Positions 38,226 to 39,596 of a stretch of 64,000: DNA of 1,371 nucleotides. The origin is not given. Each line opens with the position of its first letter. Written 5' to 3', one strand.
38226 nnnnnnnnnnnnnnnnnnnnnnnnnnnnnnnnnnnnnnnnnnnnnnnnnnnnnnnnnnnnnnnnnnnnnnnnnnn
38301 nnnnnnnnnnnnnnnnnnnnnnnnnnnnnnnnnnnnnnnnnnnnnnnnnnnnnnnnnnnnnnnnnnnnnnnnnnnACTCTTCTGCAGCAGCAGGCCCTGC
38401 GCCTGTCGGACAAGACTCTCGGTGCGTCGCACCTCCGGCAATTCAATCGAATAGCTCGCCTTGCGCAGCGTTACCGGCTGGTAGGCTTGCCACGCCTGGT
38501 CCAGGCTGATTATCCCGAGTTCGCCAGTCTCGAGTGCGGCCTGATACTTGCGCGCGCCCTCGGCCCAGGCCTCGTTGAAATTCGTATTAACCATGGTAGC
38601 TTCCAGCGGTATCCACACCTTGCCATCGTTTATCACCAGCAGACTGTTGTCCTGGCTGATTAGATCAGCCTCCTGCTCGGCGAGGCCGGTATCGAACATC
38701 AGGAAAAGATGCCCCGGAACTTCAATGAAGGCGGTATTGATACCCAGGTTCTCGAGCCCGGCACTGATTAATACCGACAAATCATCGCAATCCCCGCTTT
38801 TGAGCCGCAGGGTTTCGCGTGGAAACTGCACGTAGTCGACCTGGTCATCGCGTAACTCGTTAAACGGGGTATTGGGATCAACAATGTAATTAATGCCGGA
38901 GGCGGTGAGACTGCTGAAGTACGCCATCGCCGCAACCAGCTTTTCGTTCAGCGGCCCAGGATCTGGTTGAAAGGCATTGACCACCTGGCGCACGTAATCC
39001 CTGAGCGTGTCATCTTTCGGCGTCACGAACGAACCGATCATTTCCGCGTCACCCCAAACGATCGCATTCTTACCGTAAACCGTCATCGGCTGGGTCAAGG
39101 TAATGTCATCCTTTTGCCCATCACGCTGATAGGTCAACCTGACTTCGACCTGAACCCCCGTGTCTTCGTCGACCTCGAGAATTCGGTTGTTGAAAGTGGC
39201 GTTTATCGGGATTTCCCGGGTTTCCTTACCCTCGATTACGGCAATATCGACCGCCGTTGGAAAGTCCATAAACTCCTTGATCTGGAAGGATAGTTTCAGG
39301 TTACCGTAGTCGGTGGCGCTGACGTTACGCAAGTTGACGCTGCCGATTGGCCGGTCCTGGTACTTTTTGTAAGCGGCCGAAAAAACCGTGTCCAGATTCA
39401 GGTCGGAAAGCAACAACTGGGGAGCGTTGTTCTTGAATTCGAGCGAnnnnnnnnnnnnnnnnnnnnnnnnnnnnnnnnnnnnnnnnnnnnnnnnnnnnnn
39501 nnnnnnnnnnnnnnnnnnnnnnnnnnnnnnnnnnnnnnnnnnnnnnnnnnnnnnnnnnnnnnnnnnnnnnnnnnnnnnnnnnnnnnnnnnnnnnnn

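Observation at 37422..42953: Giant secreted NHL-propeller/FN3/TPR/transglutaminase-like protein, coupled to a small secreted partner, occupying the slot where lpxB-rnhB normally follow lpxA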

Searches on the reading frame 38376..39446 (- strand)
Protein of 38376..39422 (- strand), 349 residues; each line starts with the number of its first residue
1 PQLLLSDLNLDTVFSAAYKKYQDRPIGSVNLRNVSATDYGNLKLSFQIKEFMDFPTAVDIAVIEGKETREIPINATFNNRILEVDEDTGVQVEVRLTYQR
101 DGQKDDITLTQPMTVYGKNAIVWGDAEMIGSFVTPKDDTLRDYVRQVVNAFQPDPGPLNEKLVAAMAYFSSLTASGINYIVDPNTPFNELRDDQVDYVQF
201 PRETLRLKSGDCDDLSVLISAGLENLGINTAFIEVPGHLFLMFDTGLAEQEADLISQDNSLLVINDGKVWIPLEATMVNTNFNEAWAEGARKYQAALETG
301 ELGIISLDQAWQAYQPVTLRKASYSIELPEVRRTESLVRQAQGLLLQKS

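Call 9: search_protein_families(library=pfam, proteins=[window:38376-39422:-], max_evalue=10)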
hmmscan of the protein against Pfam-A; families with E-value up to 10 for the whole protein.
seq(349 aa): 2 families
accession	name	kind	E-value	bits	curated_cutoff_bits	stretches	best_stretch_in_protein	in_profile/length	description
PF04473.18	DUF553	-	0.0077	16.1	20.5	1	194-233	46-85/140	Transglutaminase-like domain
PF01841.26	Transglut_core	-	0.12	13.1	23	1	194-233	42-75/108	Transglutaminase-like superfamily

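Call 22: search_solved_structures(query=A1, max_evalue=10, show_alignments=2)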
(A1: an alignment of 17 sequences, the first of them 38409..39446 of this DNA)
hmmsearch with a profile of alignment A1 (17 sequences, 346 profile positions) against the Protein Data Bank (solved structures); distinct sequences matched with E-value up to 10: 6.
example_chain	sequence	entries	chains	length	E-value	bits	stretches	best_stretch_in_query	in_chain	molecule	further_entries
2pry_A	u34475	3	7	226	0.082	15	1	8-61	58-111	Orotate phosphoribosyltransferase 1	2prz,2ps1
4wml_A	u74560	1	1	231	0.084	14.9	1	8-61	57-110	Orotate phosphoribosyltransferase 1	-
4wn3_A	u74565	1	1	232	0.085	14.9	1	8-61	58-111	Orotate phosphoribosyltransferase 1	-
6ymx_U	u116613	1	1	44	1.1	11.2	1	119-142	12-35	Cytochrome b-c1 complex subunit 10, mitochondrial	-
6ymx_V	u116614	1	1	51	1.3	11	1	119-142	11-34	Cytochrome b-c1 complex subunit 10, mitochondrial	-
8yhq_S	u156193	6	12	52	1.4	10.9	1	119-142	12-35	Cytochrome b-c1 complex subunit 10, mitochondrial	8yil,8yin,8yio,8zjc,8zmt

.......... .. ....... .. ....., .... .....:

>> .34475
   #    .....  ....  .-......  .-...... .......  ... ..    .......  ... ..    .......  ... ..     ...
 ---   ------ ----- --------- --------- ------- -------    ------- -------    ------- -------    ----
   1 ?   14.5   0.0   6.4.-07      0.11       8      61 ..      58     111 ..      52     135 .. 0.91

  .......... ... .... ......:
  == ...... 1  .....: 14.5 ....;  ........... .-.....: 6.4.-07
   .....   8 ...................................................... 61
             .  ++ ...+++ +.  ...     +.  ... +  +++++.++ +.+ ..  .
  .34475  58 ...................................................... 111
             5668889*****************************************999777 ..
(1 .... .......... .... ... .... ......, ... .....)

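Call 24: search_protein_families(library=padloc, proteins=[window:38409-39446:-], max_evalue=1)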
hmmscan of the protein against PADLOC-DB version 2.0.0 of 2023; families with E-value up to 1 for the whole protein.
window:38409-39446:- (346 aa): 0 families

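Call 29: predict_structure(alignment_id=A1)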
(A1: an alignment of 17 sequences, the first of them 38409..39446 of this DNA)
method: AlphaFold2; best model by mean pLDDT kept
length: 346 residues; sequences in the alignment: 17
mean_pLDDT: 84.1   pTM: 0.77
mean pLDDT of the five models: 84.1, 83.8, 80.5, 77.4, 72.8
residues with pLDDT >= 90: 163; 70-90: 133; 50-70: 36; < 50: 14
segments of 3 or more residues with pLDDT < 50: 1-5, 212-218
pLDDT, mean of each block of 10 residues (from residue 1): 52 91 86 93 90 94 92 94 89 88 89 91 82 76 73 91 84 94 79 56 65 51 85 92 83 94 91 95 90 95 90 88 71 80 89
secondary structure, 60 per line:
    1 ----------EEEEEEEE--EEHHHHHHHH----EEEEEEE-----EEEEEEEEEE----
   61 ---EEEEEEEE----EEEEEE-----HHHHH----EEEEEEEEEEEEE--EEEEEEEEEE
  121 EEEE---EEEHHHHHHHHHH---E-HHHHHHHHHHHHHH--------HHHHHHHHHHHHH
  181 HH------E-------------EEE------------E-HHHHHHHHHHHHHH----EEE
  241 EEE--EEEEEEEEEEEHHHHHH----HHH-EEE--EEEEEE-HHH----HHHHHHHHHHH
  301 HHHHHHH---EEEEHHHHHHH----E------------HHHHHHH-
elements in order: E11-18 H23-30 E35-41 E47-56 E64-71 E76-81 H87-91 E96-108 E111-124 E128-130 H131-140 H146-159 H168-182 E203-205 H220-233 E238-243 E246-256 H257-262 E271-273 E276-281 H290-307 E311-314 H315-321 H339-345

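Call 34: find_homologous_proteins(query=A1, max_evalue=0.001)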
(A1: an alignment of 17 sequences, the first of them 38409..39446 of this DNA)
Query A1 (17 sequences) (346 aa, profile of the alignment): 133 proteins with E <= 0.001 among 7296 candidates; the best 120 are listed.
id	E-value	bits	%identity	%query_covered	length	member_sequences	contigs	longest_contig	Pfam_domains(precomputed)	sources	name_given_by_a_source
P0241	7.5e-185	632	81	100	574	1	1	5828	PF13431.13,PF23914.2,PF13414.13,PF13176.13,PF13428.13,PF14559.13,PF13371.13,PF00515.35,PF13424.13,PF13432.13,PF13181.13,PF07719.24,PF13174.13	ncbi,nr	ncbi:MAG: tetratricopeptide repeat protein, partial [Gammaproteobacteria bacterium]|nr:tetratricopep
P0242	2.8e-183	627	83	100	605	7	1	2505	PF13431.13,PF23914.2,PF13414.13,PF13176.13,PF13428.13,PF14559.13,PF13371.13,PF00515.35,PF13424.13,PF13432.13,PF13181.13,PF07719.24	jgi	jgi:tetratricopeptide (TPR) repeat protein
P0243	2.8e-181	620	81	100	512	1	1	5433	PF14559.13,PF13414.13,PF00515.35,PF13424.13,PF13432.13,PF13428.13,PF13181.13,PF07719.24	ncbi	ncbi:MAG TPA: tetratricopeptide repeat protein, partial [Gammaproteobacteria bacterium]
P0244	9.6e-181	618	82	100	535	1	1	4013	PF14559.13,PF13414.13,PF00515.35,PF13432.13,PF13428.13,PF13181.13,PF07719.24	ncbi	-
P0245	1.7e-179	614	84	97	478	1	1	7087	PF14559.13,PF13431.13,PF13414.13,PF00515.35,PF13424.13,PF13432.13,PF13428.13,PF13181.13,PF07719.24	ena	-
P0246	1.1e-160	552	56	100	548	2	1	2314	PF14559.13,PF13431.13,PF13414.13,PF13371.13,PF00515.35,PF13424.13,PF13432.13,PF13428.13,PF13181.13,PF07719.24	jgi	-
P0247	3.0e-158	544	78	89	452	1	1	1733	PF14559.13,PF13371.13,PF00515.35,PF13432.13,PF13428.13,PF13181.13,PF07719.24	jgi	jgi:hypothetical protein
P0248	8.0e-156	536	55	97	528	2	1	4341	PF14559.13,PF13431.13,PF13414.13,PF13371.13,PF00515.35,PF12895.14,PF13432.13,PF13428.13,PF13181.13,PF07719.24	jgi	jgi:tetratricopeptide (TPR) repeat protein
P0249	8.5e-156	536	56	99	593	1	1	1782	PF25063.1,PF13431.13,PF23914.2,PF13414.13,PF13176.13,PF13428.13,PF14559.13,PF00515.35,PF12895.14,PF13424.13,PF13432.13,PF13181.13,PF07719.24,PF13174.13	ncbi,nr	ncbi:MAG TPA: tetratricopeptide repeat protein, partial [Thiotrichales bacterium]|nr:tetratricopepti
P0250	1.1e-152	526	54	97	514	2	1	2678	PF14559.13,PF13431.13,PF13414.13,PF13371.13,PF00515.35,PF13424.13,PF13432.13,PF13428.13,PF13181.13,PF07719.24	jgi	-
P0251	3.1e-152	525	79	83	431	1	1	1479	PF14559.13,PF13414.13,PF00515.35,PF13424.13,PF13432.13,PF13428.13,PF13181.13,PF07719.24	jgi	jgi:Flp pilus assembly protein TadD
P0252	2.2e-151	522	83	83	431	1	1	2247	PF14559.13,PF13414.13,PF00515.35,PF13424.13,PF13432.13,PF13428.13,PF13181.13,PF07719.24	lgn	-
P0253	2.7e-150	518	53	97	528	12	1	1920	PF14559.13,PF13431.13,PF13414.13,PF13371.13,PF00515.35,PF13424.13,PF13432.13,PF13181.13,PF07719.24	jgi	jgi:tetratricopeptide (TPR) repeat protein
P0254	9.0e-150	516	52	97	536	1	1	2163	-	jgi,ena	jgi:hypothetical protein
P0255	7.8e-149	513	78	83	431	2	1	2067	PF14559.13,PF13431.13,PF13414.13,PF00515.35,PF13424.13,PF13432.13,PF13428.13,PF13181.13,PF07719.24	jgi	jgi:tetratricopeptide (TPR) repeat protein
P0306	2.8e-93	331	41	96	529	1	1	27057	PF14559.13,PF13414.13,PF13371.13,PF00515.35,PF13432.13,PF13181.13,PF07719.24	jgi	jgi:tetratricopeptide (TPR) repeat protein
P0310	4.3e-90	320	39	94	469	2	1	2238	PF13431.13,PF23914.2,PF13414.13,PF13176.13,PF13428.13,PF13374.13,PF14559.13,PF13371.13,PF00515.35,PF12895.14,PF13424.13,PF21033.5,PF13432.13,PF13181.13,PF07719.24,PF13174.13,PF01841.26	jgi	jgi:hypothetical protein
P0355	2.4e-48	183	35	87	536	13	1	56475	-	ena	-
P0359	2.0e-38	150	32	87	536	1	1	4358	PF01841.26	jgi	-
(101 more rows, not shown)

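Call 38: find_related_loci(query=A1, collection=genome_contigs, flank=10000)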
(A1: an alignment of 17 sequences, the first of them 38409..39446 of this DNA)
Query A1 (346 aa) in genome_contigs; peptide patterns used: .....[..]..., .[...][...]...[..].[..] (x = any residue, [..] = any of these).
326 stretches matched a pattern; 122 encode a relative of the query (tblastn E <= 1e-3); the best 80 are kept; 80 distinct loci.
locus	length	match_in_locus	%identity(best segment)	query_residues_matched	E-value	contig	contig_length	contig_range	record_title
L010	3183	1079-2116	95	1-346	0e+0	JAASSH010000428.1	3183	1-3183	MAG: Gammaproteobacteria bacterium isolate HS_metabat.13 HS_C5413, whole genome shotgun sequence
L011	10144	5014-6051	92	1-346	0e+0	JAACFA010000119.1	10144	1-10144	MAG: Gammaproteobacteria bacterium isolate bin.4 scaffold_6226, whole genome shotgun sequence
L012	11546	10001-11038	86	1-346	0e+0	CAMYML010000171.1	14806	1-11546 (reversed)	MAG: uncultured Gammaproteobacteria bacterium isolate FO_M_Gamma_012 genome assembly, contig: scaffold_8081, whole genom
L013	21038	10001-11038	86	1-346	0e+0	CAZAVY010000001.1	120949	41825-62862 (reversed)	MAG TPA_asm: uncultured Gammaproteobacteria bacterium isolate binchicken_co24_146 genome assembly, contig: NODE_10_lengt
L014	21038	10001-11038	85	1-346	0e+0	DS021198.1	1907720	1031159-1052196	Olavius algarvensis Gamma 3 endosymbiont Gutless_Worm_Scaffold1 genomic scaffold, whole genome shotgun sequence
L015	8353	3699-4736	86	1-346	0e+0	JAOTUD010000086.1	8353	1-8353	MAG: Gammaproteobacteria bacterium isolate 13_July_SF_Bin40 13_July_SF_Bin40_scaffold_3788_c1, whole genome shotgun sequ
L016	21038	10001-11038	83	1-346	0e+0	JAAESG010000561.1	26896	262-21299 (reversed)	MAG: Gammaproteobacteria bacterium isolate Ust_6 UstG_CONTIG4137405, whole genome shotgun sequence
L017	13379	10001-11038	83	1-346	0e+0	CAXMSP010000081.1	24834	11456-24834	MAG: uncultured Gammaproteobacteria bacterium isolate 10C-St20-MC-01_bin.30.orig genome assembly, contig: k141_3852600,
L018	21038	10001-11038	82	1-346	0e+0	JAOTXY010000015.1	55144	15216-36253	MAG: Gammaproteobacteria bacterium isolate 21_Jan_SF_Bin30 21_Jan_SF_Bin30_scaffold_249_c1, whole genome shotgun sequenc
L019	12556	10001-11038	82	1-346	0e+0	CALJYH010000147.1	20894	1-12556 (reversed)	MAG: uncultured Gammaproteobacteria bacterium isolate N3_Bin_MAXBIN__052_1 genome assembly, contig: c_000000612316, whol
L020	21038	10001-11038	81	1-346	0e+0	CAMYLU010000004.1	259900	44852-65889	MAG: uncultured Gammaproteobacteria bacterium isolate FCS_Gamma_010 genome assembly, contig: scaffold_5, whole genome sh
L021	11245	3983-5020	81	1-346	0e+0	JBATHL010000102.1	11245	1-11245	MAG: Gammaproteobacteria bacterium isolate MFD10361_ilm_asm_bin2 k127_156072, whole genome shotgun sequence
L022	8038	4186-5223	81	1-346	0e+0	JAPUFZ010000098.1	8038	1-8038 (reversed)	MAG: Gammaproteobacteria bacterium isolate A5-S04_105 A5-S04_105_cg98, whole genome shotgun sequence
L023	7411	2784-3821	81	1-346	0e+0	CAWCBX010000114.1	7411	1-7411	MAG: uncultured Gammaproteobacteria bacterium isolate MFD03551.bin.3.55 genome assembly, contig: contig_65014, whole gen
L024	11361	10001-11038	80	1-346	0e+0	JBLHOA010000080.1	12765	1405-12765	MAG: Gammaproteobacteria bacterium isolate 3300055726_29 Ga0535650_0008091, whole genome shotgun sequence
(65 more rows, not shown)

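Call 45: fold_search(model_id=the predicted structure, library=pdb)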
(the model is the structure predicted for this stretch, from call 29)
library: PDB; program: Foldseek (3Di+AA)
matches with E <= 10: 1576; with E <= 0.001: 6
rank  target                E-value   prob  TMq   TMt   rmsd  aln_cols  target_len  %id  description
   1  1yyc_MODEL_1_A        2.0e-04  1.00  0.24  0.42   5.1       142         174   12  Solution Structure of a putative late embryogenesis abundant (LEA) protein At2g46140.1 (released 2005-04-05)
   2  3umn_A                4.9e-04  1.00  0.21  0.54   3.6       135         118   14  Crystal Structure of Lamin-B1 (released 2011-11-30)
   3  9u62_D                7.0e-04  0.98  0.21  0.09  17.8       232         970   10  AP pathways C3 convertase C3bBbP and C3 complex (released 2026-01-14)
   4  8b7d                  7.4e-04  1.00  0.24  0.51   5.7       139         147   11  Luminal domain of TMEM106B (released 2023-07-19)
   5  3umn_B                8.8e-04  1.00  0.20  0.53   5.5       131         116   14  Crystal Structure of Lamin-B1 (released 2011-11-30)
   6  8hsv_A                9.3e-04  0.99  0.18  0.17   8.2       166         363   14  The structure of rat beta-arrestin1 in complex with a rat Mdm2 peptide (released 2023-07-19)
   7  6u4z                  1.7e-03  0.85  0.18  0.14  11.2       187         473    8  Crystal Structure of a family 76 glycoside hydrolase from a bovine Bacteroides thetaiotaomicron strain (released 2020-04-29)
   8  8xrv_F                2.1e-03  1.00  0.19  0.10   6.2       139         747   11  The crystal structure of a GH3 enzyme CcBgl3B with glucose (released 2024-04-10)
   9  8xrv_B                2.3e-03  1.00  0.19  0.10   6.8       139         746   12  The crystal structure of a GH3 enzyme CcBgl3B with glucose (released 2024-04-10)
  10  6rqj_A                2.3e-03  0.94  0.21  0.08  17.4       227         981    8  Structure of human complement C5 complexed with tick inhibitors OmCI, RaCI1 and CirpT1 (released 2020-01-08)
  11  7u6y_A                2.4e-03  0.99  0.19  0.21   7.5       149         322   11  Cryo-EM structure of the pancreatic ATP-sensitive potassium channel in the presence of glibenclamide and ATP with Kir6 (released 2022-08-31)
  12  7tyt_A                2.4e-03  0.99  0.19  0.19   7.5       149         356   11  Cryo-EM structure of the pancreatic ATP-sensitive potassium channel bound to ATP and repaglinide with Kir6.2-CTD in th (released 2022-08-31)
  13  3jt0_A                2.5e-03  1.00  0.21  0.59   4.0       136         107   12  Crystal Structure of the C-terminal fragment (426-558) Lamin-B1 from Homo sapiens, Northeast Structural Genomics Conso (released 2009-09-22)
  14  3hrz_B                2.7e-03  1.00  0.21  0.30   5.4       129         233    9  Cobra Venom Factor (CVF) in complex with human factor B (released 2009-07-07)
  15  2jhz_A                2.7e-03  1.00  0.20  0.45   8.7       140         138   11  CRYSTAL STRUCTURE OF RHOGDI E155S, E157S MUTANT (released 2007-05-08)
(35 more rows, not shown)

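Call 46: search_dna_similar(query=window:38409-39446:-, collection=plasmids, mode=protein, max_evalue=0.001, max_rows=20)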
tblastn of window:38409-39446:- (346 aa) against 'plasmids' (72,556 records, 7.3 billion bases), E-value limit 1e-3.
Records with a match: 1; places in all: 1; records where one place covers at least 80% of the query: 0.
Best place of each record, by identity: <60% 1.
By first word of the organism name: Halarchaeum 1.
By predicted mobility (MOB-suite, as given by PLSDB): non-mobilizable 1.
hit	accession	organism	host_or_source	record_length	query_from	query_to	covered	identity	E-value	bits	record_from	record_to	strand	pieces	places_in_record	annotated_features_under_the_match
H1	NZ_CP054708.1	Halarchaeum sp. CBA1220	solar salt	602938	184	283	29%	32.0%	4e-4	50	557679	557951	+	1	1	hypothetical protein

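Call 78: find_encoding_contigs(protein=P0355, flank=6000, max_places=2)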
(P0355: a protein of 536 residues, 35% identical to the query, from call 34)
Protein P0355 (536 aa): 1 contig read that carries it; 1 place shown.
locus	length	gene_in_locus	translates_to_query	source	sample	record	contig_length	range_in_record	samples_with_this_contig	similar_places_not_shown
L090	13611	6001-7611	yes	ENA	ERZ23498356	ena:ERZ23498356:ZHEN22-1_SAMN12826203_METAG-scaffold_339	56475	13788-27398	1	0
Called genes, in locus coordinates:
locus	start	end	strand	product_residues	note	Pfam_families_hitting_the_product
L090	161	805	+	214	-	PF13505:OMP_b-brl (weak)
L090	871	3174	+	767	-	PF13620:CarboxypepD_reg, PF13715:CarbopepD_reg_2, PF07715:Plug, PF00593:TonB_dep_Rec_b-barrel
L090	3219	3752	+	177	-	-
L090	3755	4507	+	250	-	PF03572:Peptidase_S41 (weak)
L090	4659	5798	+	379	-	PF00144:Beta-lactamase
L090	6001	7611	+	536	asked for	-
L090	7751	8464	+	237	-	-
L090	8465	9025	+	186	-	PF04542:Sigma70_r2, PF08281:Sigma70_r4_2, PF04545:Sigma70_r4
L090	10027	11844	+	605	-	PF00916:Sulfate_transp, PF01740:STAS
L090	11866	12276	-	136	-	PF20398:DUF6691, PF04143:Sulf_transp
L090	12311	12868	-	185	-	PF04143:Sulf_transp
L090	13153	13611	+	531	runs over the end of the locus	PF12797:Fer4_2 (faint), PF13187:Fer4_9 (weak), PF13247:Fer4_11, PF12838:Fer4_7 (weak), PF00037:Fer4 (weak), PF13237:Fer4_10 (weak), PF12838:Fer4_7 (weak), PF03916:NrfD, +5 more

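Call 79: find_encoding_contigs(protein=P0306, flank=6000, max_places=2)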
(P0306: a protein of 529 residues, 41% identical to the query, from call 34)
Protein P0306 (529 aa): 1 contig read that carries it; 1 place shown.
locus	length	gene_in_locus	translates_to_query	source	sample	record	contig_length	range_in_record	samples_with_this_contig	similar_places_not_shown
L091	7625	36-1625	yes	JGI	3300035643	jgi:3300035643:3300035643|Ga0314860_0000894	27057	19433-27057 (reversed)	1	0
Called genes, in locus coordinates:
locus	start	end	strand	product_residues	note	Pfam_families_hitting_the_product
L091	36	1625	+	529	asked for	PF13371:TPR_9 (faint), PF00515:TPR_1 (faint), PF07719:TPR_2 (faint), PF13181:TPR_8 (faint), PF13414:TPR_11, PF13432:TPR_16 (weak), PF14559:TPR_19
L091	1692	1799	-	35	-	-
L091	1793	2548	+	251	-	-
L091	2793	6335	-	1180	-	-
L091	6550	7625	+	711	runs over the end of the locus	PF00456:Transketolase_N, PF00676:E1_dh (weak), PF13292:DXP_synthase_N (weak), PF02779:Transket_pyr, PF02780:Transketolase_C, PF22613:Transketolase_C_1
